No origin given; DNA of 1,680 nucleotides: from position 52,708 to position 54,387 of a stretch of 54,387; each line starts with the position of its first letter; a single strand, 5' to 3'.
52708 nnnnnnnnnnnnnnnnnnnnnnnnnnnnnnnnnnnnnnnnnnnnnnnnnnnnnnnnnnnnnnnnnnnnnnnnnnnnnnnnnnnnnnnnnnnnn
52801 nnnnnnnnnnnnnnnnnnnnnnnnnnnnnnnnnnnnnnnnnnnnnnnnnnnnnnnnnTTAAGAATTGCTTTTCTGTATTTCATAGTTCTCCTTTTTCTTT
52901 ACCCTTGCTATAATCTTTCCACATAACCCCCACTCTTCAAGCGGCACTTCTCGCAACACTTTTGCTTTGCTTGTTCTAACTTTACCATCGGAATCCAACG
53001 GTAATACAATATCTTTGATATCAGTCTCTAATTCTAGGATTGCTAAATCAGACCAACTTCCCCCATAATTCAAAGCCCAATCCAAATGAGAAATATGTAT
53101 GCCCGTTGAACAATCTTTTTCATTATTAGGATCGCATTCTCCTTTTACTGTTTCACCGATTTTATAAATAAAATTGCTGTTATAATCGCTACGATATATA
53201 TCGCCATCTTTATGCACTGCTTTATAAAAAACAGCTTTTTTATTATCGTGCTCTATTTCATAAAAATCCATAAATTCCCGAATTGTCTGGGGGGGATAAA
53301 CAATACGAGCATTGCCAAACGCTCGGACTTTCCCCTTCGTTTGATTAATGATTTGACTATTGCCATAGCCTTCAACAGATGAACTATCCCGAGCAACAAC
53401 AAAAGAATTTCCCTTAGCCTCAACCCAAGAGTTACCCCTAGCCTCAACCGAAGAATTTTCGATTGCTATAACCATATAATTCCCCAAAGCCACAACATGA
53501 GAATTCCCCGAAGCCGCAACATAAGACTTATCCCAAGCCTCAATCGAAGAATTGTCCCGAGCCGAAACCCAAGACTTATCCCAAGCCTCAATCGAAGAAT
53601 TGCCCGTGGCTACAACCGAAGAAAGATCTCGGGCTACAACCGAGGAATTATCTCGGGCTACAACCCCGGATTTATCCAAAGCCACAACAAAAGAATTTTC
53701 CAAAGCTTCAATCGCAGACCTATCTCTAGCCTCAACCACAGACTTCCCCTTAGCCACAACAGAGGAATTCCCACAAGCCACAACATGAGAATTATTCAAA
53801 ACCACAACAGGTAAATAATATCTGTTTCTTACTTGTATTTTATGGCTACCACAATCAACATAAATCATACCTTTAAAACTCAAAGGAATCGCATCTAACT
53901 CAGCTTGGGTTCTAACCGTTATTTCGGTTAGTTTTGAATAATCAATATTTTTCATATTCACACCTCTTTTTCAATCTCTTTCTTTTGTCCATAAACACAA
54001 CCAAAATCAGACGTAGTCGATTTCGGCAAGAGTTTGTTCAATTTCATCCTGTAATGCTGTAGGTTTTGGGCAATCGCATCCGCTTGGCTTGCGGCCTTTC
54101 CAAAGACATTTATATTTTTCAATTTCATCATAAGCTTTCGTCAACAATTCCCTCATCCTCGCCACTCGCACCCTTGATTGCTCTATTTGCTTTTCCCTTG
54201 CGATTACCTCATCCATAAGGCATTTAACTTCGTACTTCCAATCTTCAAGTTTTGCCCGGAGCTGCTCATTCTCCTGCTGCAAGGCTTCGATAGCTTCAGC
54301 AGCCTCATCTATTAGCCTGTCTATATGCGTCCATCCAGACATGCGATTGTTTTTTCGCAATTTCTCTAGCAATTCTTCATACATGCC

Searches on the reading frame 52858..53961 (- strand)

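Call 28: search_protein_families(library=phrogs, proteins=[window:52858-53961:-], max_evalue=0.001)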
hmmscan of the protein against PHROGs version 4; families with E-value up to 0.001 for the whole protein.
window:52858-53961:- (367 aa): 6 families
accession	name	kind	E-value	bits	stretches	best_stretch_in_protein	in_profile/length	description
phrog_15773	-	unknown function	3.5e-16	60.4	2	14-150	3-136/288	-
phrog_9562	-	unknown function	1e-09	39.5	1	235-289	117-170/183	-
phrog_11221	-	lysis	2.2e-07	31.4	1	255-342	150-240/543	RIIB lysis inhibitor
phrog_609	-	lysis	5.4e-07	28.9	1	230-339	934-1044/1055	RIIB lysis inhibitor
phrog_36818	-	lysis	6.1e-05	23.7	1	227-340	31-146/163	RIIB lysis inhibitor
phrog_18122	-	unknown function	0.00049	20.6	1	226-313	253-338/365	-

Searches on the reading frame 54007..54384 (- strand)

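Call 54: search_protein_families(library=pfam, proteins=[window:54007-54384:-], max_evalue=0.01)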
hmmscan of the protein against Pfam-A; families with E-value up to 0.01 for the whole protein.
window:54007-54384:- (125 aa): 10 families
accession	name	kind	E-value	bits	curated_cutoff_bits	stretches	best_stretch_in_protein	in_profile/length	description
PF25785.1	TPR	-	0.00058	20.6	27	1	25-75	2-53/110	Nucleoprotein TPR-like domain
PF05769.16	SIKE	-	0.0009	19.7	24.3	1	2-59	45-102/180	SIKE family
PF05823.17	Gp-FAR-1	-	0.0013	19.6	29.2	1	33-99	55-123/149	Nematode fatty acid retinoid binding protein (Gp-FAR-1)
PF09755.14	DUF2046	-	0.0019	17.8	24.7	1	26-75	24-69/305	Uncharacterized conserved protein H4 (DUF2046)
PF05859.17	Mis12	-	0.0024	18.1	25.7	1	21-96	105-165/231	Mis12 protein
PF15619.11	Lebercilin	-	0.0026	17.8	34.3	1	27-96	8-77/193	Ciliary protein causing Leber congenital amaurosis disease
PF09486.15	HrpB7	-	0.0065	17.4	29.7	1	21-87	77-143/157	Bacterial type III secretion protein (HrpB7)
PF14817.11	HAUS5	-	0.0067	15.7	25.6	1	25-87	72-136/643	HAUS augmin-like complex subunit 5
PF07926.17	TPR_MLP1_2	-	0.0086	16.5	36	0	27-90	54-117/129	TPR/MLP1/MLP2-like protein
PF24481.2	CT398_CC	-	0.0089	16.3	27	0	25-83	18-75/180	CT398-like coiled coil hairpin domain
